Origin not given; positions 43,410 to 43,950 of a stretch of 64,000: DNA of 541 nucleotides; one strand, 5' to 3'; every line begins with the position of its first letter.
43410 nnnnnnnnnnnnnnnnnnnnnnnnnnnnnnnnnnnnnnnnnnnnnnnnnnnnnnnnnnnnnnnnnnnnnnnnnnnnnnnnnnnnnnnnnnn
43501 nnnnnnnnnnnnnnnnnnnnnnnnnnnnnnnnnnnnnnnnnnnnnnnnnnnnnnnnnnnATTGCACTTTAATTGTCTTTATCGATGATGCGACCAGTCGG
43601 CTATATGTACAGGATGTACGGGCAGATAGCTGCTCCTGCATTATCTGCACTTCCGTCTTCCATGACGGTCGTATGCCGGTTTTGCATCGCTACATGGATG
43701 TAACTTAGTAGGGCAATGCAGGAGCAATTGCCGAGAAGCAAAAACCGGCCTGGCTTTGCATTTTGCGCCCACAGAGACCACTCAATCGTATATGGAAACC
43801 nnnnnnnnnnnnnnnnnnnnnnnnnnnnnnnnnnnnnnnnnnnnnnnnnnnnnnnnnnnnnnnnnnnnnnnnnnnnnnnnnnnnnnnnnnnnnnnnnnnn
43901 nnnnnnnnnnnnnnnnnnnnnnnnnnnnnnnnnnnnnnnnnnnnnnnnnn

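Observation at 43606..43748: Precise, frame-restoring insertion of the hairpin element in a transposase ORF, with compensatory stem substitutions relative to the other copies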

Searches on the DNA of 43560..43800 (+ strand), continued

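Call 55: search_with_rna_model(model_id=R2, sources=[window, L001, L002, L003, L004, L005, L006, L007, L008, L009, L010, L011, L012, L013, L014, L016, L017, L018, L019, L021, L022, L023, L024, L025, L026, L027, L028, L029, L030, L031, L032, L033, L034, L035, L036, L037, L038, L039, L041, L042, L043, L044, L045, L046, L047, L048, L049, L050, L051, L052, L053, L055, L056, L058, L059, L060, L061, L062, L064, L065, L066, L067, L068, L069, L071, L072, L073, L074, L075, L076, L077, L078, L079, L080, L081, L082, L084, L085, L086, L087, L090, L091, L092, L093, L094, L095, L096, L099, L100, L101, L102, L103, L105, L106, L109, L110, L111, L112, L113, L117], max_evalue=0.0001, make_alignment=true)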
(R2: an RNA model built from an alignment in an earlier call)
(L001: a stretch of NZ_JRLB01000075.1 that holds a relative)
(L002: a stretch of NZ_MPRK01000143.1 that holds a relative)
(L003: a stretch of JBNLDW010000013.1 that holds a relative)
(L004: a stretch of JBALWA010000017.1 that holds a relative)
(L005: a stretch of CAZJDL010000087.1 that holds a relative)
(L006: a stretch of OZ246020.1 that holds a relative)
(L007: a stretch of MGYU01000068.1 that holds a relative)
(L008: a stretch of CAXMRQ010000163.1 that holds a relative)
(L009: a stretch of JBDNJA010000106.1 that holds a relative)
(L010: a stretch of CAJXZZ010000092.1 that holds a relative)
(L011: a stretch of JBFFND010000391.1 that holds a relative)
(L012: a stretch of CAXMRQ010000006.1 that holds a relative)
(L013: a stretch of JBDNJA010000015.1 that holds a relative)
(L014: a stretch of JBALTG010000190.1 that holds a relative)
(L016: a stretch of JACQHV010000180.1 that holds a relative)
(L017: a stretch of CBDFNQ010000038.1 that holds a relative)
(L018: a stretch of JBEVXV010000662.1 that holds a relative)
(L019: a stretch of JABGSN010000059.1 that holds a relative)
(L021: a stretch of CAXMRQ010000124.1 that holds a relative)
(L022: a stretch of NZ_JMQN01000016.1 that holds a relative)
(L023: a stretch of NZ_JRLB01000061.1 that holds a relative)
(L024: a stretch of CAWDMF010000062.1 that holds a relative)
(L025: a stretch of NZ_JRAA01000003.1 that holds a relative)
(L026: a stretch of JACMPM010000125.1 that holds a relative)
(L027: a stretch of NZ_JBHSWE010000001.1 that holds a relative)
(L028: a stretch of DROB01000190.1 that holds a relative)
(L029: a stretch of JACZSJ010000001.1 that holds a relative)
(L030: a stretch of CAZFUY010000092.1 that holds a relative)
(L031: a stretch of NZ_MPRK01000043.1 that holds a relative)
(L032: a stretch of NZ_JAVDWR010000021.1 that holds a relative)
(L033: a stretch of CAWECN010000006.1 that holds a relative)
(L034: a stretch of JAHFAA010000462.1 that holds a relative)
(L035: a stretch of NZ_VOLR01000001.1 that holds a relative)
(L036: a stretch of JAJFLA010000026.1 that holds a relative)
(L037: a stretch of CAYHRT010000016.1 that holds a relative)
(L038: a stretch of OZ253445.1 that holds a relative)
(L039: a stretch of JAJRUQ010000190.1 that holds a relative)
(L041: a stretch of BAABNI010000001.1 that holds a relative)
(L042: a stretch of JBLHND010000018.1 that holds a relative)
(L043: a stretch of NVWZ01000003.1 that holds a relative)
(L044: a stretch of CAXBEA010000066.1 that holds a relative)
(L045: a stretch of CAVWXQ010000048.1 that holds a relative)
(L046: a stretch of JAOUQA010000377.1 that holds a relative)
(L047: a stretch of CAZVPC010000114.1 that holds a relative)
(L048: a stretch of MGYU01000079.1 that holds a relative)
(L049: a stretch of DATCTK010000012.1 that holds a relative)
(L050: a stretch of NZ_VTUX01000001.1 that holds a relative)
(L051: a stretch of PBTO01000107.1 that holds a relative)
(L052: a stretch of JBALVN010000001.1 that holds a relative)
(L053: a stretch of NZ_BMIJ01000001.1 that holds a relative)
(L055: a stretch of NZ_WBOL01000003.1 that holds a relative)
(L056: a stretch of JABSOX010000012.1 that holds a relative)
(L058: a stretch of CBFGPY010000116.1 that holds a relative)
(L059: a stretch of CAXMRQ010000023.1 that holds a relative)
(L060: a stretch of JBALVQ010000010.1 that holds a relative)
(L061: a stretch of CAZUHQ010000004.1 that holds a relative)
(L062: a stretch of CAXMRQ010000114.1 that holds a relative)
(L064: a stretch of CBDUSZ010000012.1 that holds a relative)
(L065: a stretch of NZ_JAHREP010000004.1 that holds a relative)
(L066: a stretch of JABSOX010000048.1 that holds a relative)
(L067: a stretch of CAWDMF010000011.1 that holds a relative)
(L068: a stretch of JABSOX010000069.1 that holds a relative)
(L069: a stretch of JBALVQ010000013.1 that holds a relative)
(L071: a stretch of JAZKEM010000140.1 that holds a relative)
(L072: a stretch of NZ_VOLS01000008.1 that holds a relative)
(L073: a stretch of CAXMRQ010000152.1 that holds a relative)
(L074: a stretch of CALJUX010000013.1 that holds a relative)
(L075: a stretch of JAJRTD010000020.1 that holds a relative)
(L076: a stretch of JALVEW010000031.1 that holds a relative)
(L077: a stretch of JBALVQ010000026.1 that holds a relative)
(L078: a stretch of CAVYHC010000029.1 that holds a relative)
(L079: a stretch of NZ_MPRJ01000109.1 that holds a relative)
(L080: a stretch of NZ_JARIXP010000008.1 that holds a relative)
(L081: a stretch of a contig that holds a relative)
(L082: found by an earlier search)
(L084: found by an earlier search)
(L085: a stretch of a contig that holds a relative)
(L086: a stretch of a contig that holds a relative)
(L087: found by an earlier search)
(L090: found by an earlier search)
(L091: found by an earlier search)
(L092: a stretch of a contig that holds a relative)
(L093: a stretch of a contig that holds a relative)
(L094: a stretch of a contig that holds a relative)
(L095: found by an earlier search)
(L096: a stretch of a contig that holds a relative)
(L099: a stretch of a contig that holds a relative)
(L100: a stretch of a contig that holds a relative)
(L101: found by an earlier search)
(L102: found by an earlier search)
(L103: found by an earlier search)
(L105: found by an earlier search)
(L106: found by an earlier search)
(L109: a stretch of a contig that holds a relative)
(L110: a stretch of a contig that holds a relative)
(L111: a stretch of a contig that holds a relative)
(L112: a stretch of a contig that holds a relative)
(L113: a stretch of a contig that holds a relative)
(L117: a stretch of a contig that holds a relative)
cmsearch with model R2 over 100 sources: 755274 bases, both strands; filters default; matches with E-value up to 0.0001: 35.
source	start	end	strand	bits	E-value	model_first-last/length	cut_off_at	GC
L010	4776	4831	-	80.1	1.3e-17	1-56/56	no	0.57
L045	6948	7003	+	79.8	1.6e-17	1-56/56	no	0.55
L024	7328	7383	+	79.3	2.1e-17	1-56/56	no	0.5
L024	7229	7283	-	77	7.9e-17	1-56/56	no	0.53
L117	4218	4273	+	76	1.5e-16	1-56/56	no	0.52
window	43684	43739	+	75.7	1.7e-16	1-56/56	no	0.5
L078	7450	7505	-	75.5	2e-16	1-56/56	no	0.52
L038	3348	3403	-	74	4.7e-16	1-56/56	no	0.43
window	29644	29699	-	73.7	5.6e-16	1-56/56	no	0.41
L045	3075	3130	+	73.5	6.2e-16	1-56/56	no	0.5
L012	7202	7256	+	73.2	7.8e-16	1-56/56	no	0.45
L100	456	510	-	70.3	4.2e-15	1-56/56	no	0.6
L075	7222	7277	+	69.5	6.6e-15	1-56/56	no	0.45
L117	4391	4445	+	69.5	6.9e-15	1-56/56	no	0.55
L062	1460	1514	+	68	1.6e-14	1-56/56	no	0.55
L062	1306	1361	+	67.4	2.4e-14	1-56/56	no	0.46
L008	5120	5175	+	66.8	3.4e-14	1-56/56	no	0.45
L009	3737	3792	+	65.5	7.2e-14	1-56/56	no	0.52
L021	5938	5993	+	64.7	1.1e-13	1-56/56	no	0.46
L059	985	1040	+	64.7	1.1e-13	1-56/56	no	0.46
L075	1247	1301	+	55.3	3e-11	1-56/56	no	0.53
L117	1083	1152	-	43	4.2e-08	1-56/56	no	0.64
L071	582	636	+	42.1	7.2e-08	1-56/56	no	0.56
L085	1896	1974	+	37.9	8.6e-07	1-56/56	no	0.49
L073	6312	6390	+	37.9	8.6e-07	1-56/56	no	0.49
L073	7597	7640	+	34.5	6.4e-06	6-49/56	no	0.45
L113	4030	4073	+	33.9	8.9e-06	6-49/56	no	0.52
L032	7925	7980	-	33.3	1.2e-05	1-56/56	no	0.41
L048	7962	8000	+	31.3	4.3e-05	1-40/56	3'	0.56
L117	976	1031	-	31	5.1e-05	1-56/56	no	0.48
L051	15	58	+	30.4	6.9e-05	6-49/56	no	0.45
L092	4201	4244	-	30.4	6.9e-05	6-49/56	no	0.45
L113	1645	1688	-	29.9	9.2e-05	6-49/56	no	0.52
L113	1841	1884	-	29.9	9.2e-05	6-49/56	no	0.52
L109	7392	7446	+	29.9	9.6e-05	1-56/56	no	0.49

Alignment A7: 35 matches aligned to the model, 111 columns, each read 5' to 3' on its own strand. Consensus structure (alignment columns), stored with it:
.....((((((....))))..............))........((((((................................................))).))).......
